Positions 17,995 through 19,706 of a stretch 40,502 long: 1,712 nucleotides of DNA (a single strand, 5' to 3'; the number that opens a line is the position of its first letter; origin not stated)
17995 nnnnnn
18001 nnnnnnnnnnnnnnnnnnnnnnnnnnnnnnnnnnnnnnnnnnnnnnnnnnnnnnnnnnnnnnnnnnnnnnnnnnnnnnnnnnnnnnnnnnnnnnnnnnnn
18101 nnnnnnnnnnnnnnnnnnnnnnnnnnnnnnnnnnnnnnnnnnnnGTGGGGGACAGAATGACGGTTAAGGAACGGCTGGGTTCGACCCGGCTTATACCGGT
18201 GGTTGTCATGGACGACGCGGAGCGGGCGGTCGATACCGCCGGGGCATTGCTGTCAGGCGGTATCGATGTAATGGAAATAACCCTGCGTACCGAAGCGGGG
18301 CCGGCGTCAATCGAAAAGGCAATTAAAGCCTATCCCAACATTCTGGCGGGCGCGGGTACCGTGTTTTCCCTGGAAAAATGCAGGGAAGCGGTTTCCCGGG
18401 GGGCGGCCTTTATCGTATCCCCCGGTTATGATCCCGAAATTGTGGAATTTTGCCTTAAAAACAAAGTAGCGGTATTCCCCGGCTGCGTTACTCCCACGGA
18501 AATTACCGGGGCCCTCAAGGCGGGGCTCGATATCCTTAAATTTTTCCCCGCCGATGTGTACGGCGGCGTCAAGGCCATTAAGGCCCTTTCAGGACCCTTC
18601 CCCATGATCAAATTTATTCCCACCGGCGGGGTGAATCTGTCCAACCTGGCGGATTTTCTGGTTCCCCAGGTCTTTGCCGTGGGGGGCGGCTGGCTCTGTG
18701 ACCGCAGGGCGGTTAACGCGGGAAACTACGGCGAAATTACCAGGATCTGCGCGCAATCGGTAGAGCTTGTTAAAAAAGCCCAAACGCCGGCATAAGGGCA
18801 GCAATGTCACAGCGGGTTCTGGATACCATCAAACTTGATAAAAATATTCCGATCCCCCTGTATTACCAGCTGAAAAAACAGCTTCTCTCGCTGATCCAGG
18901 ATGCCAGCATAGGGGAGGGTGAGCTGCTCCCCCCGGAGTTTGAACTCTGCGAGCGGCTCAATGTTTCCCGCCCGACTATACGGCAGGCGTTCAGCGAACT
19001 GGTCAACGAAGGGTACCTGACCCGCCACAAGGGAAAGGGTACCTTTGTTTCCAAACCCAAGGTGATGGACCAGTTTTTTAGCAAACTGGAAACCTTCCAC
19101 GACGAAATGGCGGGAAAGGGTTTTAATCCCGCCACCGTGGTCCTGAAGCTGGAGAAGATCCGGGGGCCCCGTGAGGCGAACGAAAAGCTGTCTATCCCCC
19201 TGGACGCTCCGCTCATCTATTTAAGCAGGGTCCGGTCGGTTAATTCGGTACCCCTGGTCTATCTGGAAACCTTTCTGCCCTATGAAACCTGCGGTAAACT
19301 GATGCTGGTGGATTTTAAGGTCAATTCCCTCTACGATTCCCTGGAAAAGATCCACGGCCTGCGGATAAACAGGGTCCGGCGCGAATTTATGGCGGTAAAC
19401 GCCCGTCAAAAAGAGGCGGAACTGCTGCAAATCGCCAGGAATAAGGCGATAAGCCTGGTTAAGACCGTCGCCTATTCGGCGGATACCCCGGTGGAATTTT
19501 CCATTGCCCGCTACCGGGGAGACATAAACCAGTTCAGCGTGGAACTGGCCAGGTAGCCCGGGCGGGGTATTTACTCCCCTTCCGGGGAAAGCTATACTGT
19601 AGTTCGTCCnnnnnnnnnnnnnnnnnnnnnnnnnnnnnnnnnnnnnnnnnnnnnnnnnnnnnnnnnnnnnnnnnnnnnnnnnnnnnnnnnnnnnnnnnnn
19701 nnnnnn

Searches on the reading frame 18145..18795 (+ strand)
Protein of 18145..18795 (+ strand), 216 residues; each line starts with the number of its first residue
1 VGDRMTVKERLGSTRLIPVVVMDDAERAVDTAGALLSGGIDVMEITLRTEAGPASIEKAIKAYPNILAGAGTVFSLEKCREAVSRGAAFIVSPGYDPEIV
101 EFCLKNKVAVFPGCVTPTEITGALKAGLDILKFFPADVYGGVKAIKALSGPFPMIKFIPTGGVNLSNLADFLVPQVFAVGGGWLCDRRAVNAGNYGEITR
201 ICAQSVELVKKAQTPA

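Call 9: search_protein_families(library=pfam, proteins=[window:18145-18795:+], max_evalue=0.0001)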
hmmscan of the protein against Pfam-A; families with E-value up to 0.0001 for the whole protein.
window:18145-18795:+ (216 aa): 1 family
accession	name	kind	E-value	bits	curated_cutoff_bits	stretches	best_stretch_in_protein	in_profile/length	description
PF01081.25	Aldolase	-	2.6e-58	197.1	27.8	1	7-201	1-196/196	KDPG and KHG aldolase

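Call 69: search_protein_families(library=ncbifam, proteins=[window:18145-18795:+], max_evalue=0.001)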
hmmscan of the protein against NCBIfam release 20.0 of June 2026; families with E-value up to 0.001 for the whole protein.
window:18145-18795:+ (216 aa): 8 families
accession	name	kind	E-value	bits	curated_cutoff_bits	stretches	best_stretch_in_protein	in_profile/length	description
TIGR01182.1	eda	subfamily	7.8e-67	224.6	156.05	1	8-207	2-202/204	bifunctional 4-hydroxy-2-oxoglutarate aldolase/2-dehydro-3-deoxy-phosphogluconate aldolase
NF004325.0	PRK05718.1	subfamily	3.2e-66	222.7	241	1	5-210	6-212/213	keto-hydroxyglutarate-aldolase/keto-deoxy-phosphogluconate aldolase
NF004673.0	PRK06015.1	equivalog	5.5e-47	160.3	320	1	15-208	16-210/212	2-dehydro-3-deoxy-phosphogluconate aldolase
NF005119.0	PRK06552.1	subfamily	3.2e-45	154.3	238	1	4-211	3-211/213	bifunctional 2-keto-4-hydroxyglutarate aldolase/2-keto-3-deoxy-6-phosphogluconate aldolase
NF041633.1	trifunc_aldol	exception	2.2e-43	148.6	700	1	8-213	3-221/580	KHG/KDPG aldolase/sugar kinase fusion protein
NF005673.0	PRK07455.1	equivalog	4.6e-41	140.3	232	1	9-208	8-208/213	bifunctional 4-hydroxy-2-oxoglutarate aldolase/2-dehydro-3-deoxy-phosphogluconate aldolase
NF005499.0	PRK07114.1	equivalog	1.1e-36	126.7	275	1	3-213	5-221/223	bifunctional 4-hydroxy-2-oxoglutarate aldolase/2-dehydro-3-deoxy-phosphogluconate aldolase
NF006600.0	PRK09140.1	subfamily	5.2e-29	101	207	1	25-182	22-180/210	2-dehydro-3-deoxy-6-phosphogalactonate aldolase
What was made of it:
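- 18145..18795 (+): KDPG/KHG aldolase (Eda). TIGR01182 224.6 bits against a cut-off of 156 (call 69).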

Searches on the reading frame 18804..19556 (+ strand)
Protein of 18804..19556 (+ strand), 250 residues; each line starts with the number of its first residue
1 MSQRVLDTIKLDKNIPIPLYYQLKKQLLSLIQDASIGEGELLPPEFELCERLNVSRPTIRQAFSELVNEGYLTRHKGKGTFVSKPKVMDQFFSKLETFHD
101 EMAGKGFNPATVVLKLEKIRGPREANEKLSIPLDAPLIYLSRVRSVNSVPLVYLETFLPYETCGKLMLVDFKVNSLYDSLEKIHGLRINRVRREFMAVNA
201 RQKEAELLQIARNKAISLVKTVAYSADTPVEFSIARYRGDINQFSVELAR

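Call 9: search_protein_families(library=pfam, proteins=[window:18804-19556:+], max_evalue=0.0001)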
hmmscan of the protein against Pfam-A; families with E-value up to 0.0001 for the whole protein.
window:18804-19556:+ (250 aa): 3 families
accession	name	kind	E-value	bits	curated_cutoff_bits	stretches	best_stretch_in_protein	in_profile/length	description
PF07702.18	UTRA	-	1.1e-29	103.5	23.8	1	106-240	3-138/141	UTRA domain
PF00392.27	GntR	-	9.8e-17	60.8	27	1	19-82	1-64/64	Bacterial regulatory proteins, gntR family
PF08220.18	HTH_DeoR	-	8.3e-06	25.9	21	1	47-78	19-50/57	DeoR-like helix-turn-helix domain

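Call 69: search_protein_families(library=ncbifam, proteins=[window:18804-19556:+], max_evalue=0.001)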
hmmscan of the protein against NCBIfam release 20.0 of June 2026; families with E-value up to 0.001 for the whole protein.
window:18804-19556:+ (250 aa): 27 families (the best 25 are shown)
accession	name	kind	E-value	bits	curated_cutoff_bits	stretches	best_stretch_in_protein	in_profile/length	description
NF008491.0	PRK11402.1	subfamily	1.9e-31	109.4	269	1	11-240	4-232/243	GntR family transcriptional regulator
NF041547.1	GntR_LSA1692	equivalog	2e-30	106.2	275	1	19-250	2-232/233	GntR family transcriptional regulator, LSA1692 subfamily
TIGR02018.2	his_ut_repres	equivalog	2.5e-29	102.3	220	1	20-245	1-223/226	histidine utilization transcriptional repressor HutC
TIGR02325.1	C_P_lyase_phnF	equivalog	3.2e-29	102.1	156.8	1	19-247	9-237/238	phosphonate metabolism transcriptional regulator PhnF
TIGR02404.1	trehalos_R_Bsub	equivalog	1.3e-27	97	211.95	1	21-245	3-228/233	trehalose operon repressor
NF052441.1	TransRegRv0792c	equivalog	9.8e-24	84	400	1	18-250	16-248/260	Rv0792c family HTH-type transcriptional regulator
NF007292.0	PRK09764.1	equivalog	7.4e-23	81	281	1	18-245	5-231/240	GntR family transcriptional regulator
TIGR03337.1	phnR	equivalog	5e-22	78.7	296.75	1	20-235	3-217/231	phosphonate utilization transcriptional regulator PhnR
NF007486.0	PRK10079.1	equivalog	3.5e-20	72.8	363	1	37-247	30-240/241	phosphonate metabolism transcriptional regulator PhnF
NF011575.0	PRK14999.1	equivalog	1.1e-17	64.2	424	1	13-232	7-223/241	histidine utilization repressor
NF052282.1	PLP_TF_PdxR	equivalog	8.3e-16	58.1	320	1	18-86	1-69/448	MocR-like pyridoxine biosynthesis transcription factor PdxR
NF052281.1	rhizopine_MocR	equivalog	3.2e-13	49.1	650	1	4-84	4-84/479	rhizopine catabolism transcriptional regulator MocR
NF052290.2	MocR_like_YczR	exception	8e-13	47.9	487.4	1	13-88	17-89/458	MocR-like transcription factor YczR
NF007001.0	PRK09464.1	equivalog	5.8e-12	45.8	330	1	23-84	15-76/254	pyruvate dehydrogenase complex transcriptional repressor PdhR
NF047563.1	modulin_PmtR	equivalog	3.1e-11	43.4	200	1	9-84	3-78/125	PSM export ABC transporter transcriptional regulator PmtR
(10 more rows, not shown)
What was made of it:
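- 18804..19556 (+): GntR/UTRA transcriptional regulator, probable regulator of the locus. Calls 9, 69.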
